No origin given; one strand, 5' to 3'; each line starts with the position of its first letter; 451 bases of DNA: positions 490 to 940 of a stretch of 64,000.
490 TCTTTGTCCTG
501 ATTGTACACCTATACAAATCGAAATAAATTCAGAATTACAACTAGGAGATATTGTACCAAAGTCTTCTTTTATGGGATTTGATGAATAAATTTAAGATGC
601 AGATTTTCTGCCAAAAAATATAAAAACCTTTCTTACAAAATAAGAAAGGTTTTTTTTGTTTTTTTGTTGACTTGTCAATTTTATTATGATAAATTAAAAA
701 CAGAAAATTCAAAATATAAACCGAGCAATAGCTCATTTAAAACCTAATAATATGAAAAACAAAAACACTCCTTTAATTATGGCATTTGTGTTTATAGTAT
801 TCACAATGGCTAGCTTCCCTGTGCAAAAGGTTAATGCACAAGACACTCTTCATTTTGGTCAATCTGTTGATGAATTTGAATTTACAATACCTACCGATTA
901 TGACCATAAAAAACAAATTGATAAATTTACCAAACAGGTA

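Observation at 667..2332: Duplicated 85-bp promoter-leader module (family 1) upstream of two unrelated hypothetical genes flanking an HD-hydrolase gene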

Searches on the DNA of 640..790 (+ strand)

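Call 45: search_rna_families(source=window, start=640, end=790, threshold=evalue, max_evalue=10)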
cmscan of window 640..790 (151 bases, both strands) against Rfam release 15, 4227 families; matches with E-value up to 10: 7.
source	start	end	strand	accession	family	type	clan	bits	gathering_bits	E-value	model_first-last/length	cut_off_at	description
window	708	762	-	RF04319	BTncRNA_FopS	Gene; sRNA;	-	17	56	1.4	1-71/71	no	Bacteroidetes FopS (family of paralogous sRNAs)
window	716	762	-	RF04182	GibS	Gene; sRNA;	-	16.5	115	2.7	1-142/142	no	GibS sRNA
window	682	726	+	RF00475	snosnR69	Gene; snRNA; snoRNA; CD-box;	CL00051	13.5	50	4.5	1-94/94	no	Small nucleolar RNA snR69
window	716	790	-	RF01770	rimP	Cis-reg; leader;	-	12.7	47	9.4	31-102/102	5'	Gammaprotebacteria rimP leader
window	711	786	-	RF02651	SorY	Gene; sRNA;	-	11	111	5.1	1-83/83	no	Singlet oxygen resistance RNA Y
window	706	733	+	RF01880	Xist_exon1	Gene; lncRNA;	-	10.6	50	0.88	1-85/85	no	X-chromosome inactivation gene exon 1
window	640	665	-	RF01675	CrcZ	Gene; sRNA;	-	6.4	95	6.6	1-26/398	3'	Pseudomonas sRNA CrcZ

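Call 115: build_rna_model(alignment_id=A15, structure=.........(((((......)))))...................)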
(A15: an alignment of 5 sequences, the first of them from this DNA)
Model R1 built from alignment A15 (5 sequences, 44 columns); structure: as given.
model positions 40; base pairs 5; branch points 0; effective number of sequences 5; information 1.174 bits per position. Calibrated on 0.2 Mb of random sequence (short: E-values are rough).
structure used (alignment columns):
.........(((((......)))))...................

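Call 116: search_with_rna_model(model_id=R1, sources=[window, L026, L035, L045, L049, L052, L055, L039, L042, L043], max_evalue=10, make_alignment=true, show_alignments=10)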
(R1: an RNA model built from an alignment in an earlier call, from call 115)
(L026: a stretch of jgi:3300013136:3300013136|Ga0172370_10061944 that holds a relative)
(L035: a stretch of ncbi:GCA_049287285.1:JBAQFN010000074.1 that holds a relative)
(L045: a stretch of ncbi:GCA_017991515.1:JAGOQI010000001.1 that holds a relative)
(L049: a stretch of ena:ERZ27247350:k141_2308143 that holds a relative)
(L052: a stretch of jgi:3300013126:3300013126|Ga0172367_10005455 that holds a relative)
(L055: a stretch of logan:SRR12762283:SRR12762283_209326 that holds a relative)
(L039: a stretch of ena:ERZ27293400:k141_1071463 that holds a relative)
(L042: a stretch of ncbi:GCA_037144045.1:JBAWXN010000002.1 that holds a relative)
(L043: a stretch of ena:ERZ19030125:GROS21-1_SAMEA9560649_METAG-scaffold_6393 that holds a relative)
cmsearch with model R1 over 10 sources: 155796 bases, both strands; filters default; matches with E-value up to 10: 21.
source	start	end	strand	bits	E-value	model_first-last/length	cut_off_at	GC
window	2296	2335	+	61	3.3e-08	1-40/40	no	0.3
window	715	754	+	60.6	3.9e-08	1-40/40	no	0.28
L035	6114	6155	+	53.6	7.7e-07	1-40/40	no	0.26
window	53693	53734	+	53.1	9.7e-07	1-40/40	no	0.17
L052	3965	4003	+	53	9.9e-07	1-40/40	no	0.23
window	13150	13193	-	27.2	0.063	1-40/40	no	0.25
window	10097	10121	-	22.3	0.51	1-40/40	no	0.16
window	59692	59725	+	21.7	0.66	1-40/40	no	0.15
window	20121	20145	+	20.7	1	1-40/40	no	0.12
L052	3570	3603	-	20.4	1.2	1-40/40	no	0.15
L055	1016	1060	+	19.5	1.7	1-40/40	no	0.31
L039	14060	14081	+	19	2.1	1-40/40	no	0.14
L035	6002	6039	-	17.8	3.6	1-40/40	no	0.13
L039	969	991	+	17.3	4.3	1-40/40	no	0.3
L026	1053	1080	-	17.1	4.8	1-40/40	no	0.14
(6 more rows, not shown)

Alignment A16: 21 matches aligned to the model, 67 columns, each read 5' to 3' on its own strand. Consensus structure (alignment columns), stored with it:
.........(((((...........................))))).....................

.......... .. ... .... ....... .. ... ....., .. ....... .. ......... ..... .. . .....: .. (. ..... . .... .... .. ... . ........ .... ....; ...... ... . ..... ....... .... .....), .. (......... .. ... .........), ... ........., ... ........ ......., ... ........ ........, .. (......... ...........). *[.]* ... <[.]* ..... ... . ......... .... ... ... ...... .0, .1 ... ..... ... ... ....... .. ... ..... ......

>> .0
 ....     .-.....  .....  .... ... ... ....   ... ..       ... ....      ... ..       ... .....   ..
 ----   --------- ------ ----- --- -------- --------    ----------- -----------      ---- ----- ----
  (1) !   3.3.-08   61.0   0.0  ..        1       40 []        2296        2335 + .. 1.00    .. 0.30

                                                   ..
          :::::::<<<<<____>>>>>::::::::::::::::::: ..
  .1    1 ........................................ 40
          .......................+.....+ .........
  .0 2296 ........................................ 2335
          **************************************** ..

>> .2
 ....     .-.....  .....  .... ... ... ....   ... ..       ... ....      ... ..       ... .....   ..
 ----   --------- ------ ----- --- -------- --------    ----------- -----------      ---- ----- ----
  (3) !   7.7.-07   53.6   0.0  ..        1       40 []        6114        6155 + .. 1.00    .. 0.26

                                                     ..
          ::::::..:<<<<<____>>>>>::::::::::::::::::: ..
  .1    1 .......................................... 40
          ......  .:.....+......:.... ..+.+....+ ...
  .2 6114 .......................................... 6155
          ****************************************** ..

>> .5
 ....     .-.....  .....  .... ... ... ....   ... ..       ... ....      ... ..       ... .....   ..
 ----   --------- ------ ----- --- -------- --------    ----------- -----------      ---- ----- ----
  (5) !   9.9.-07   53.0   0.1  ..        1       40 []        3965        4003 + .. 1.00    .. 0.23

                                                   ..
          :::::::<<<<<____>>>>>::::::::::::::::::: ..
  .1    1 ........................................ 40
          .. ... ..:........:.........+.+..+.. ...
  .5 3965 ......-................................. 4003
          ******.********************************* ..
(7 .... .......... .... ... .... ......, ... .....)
